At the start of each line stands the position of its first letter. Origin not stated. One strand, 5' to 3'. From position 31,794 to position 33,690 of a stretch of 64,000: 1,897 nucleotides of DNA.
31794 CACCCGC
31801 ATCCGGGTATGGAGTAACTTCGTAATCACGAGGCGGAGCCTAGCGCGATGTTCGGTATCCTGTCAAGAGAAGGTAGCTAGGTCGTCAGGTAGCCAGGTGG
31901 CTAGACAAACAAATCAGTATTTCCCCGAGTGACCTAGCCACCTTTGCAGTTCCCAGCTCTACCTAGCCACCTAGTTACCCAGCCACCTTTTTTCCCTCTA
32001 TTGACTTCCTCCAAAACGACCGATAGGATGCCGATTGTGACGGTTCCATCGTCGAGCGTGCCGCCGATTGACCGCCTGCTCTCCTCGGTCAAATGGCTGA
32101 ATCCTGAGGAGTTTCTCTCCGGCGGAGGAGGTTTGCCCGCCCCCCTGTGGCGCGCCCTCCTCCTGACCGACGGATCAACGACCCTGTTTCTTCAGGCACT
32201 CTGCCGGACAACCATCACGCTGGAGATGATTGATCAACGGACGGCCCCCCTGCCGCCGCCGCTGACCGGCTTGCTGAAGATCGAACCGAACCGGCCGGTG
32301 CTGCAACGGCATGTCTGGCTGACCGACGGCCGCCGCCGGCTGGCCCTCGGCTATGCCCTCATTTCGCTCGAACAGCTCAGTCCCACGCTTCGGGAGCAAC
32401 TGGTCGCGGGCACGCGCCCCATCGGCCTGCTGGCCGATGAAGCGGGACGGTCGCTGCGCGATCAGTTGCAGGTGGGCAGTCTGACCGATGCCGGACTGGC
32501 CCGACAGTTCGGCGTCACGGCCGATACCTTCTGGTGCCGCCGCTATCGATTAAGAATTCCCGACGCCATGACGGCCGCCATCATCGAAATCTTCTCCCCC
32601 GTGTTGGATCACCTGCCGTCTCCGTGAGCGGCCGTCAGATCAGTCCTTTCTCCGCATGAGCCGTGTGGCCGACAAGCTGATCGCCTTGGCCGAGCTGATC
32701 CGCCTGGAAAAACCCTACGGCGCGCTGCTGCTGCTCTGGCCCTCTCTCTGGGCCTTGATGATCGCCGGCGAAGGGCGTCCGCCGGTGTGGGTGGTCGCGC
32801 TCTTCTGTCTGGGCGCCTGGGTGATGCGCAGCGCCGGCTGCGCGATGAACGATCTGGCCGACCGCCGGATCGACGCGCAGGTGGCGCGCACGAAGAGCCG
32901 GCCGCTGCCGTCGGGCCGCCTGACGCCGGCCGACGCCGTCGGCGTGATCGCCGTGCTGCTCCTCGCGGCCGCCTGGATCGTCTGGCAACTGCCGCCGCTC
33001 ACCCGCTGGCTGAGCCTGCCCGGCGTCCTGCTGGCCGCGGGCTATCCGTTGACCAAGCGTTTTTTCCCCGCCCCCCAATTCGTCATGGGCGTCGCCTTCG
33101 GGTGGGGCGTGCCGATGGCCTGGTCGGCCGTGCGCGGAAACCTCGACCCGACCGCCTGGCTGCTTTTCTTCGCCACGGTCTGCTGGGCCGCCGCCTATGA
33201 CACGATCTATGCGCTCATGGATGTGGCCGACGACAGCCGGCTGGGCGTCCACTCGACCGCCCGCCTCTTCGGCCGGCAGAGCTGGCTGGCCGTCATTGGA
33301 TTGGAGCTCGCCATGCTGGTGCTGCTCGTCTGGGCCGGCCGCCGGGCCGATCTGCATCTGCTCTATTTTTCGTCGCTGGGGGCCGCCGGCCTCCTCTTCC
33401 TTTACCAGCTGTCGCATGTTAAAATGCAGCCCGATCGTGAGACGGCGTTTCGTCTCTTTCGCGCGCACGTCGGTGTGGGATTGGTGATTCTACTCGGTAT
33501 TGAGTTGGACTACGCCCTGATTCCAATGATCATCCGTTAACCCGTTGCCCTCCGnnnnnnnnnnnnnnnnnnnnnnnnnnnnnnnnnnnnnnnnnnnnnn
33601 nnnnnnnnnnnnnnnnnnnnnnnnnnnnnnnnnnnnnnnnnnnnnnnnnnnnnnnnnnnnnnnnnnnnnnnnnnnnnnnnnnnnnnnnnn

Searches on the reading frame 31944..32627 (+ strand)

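Call 35: search_protein_families(library=pfam, proteins=[window:31944-32627:+], max_evalue=0.001)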
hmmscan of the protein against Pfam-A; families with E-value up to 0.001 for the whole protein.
window:31944-32627:+ (227 aa): 2 families
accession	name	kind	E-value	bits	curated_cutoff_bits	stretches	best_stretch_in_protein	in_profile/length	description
PF01947.21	Rv2949c-like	-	4.6e-15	56.3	22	1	73-222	1-146/149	Chorismate pyruvate-lyase Rv2949c-like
PF04345.18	Chor_lyase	-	0.00017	21.8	23.6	1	46-217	2-157/168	Chorismate lyase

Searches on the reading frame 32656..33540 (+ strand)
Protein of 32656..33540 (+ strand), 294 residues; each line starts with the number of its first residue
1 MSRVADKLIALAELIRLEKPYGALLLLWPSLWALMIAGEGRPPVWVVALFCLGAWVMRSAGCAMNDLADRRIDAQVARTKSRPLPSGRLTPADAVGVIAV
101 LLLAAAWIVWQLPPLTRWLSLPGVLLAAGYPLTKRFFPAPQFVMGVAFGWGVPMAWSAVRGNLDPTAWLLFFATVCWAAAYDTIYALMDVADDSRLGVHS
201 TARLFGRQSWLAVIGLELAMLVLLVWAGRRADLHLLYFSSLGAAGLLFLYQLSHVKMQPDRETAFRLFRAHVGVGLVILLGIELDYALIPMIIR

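Call 35: search_protein_families(library=pfam, proteins=[window:32656-33540:+], max_evalue=0.001)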
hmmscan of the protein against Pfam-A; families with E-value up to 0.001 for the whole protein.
window:32656-33540:+ (294 aa): 1 family
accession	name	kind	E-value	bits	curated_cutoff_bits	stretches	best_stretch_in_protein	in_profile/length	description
PF01040.23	UbiA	-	5e-62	209.9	34.2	1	26-268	1-246/250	UbiA prenyltransferase family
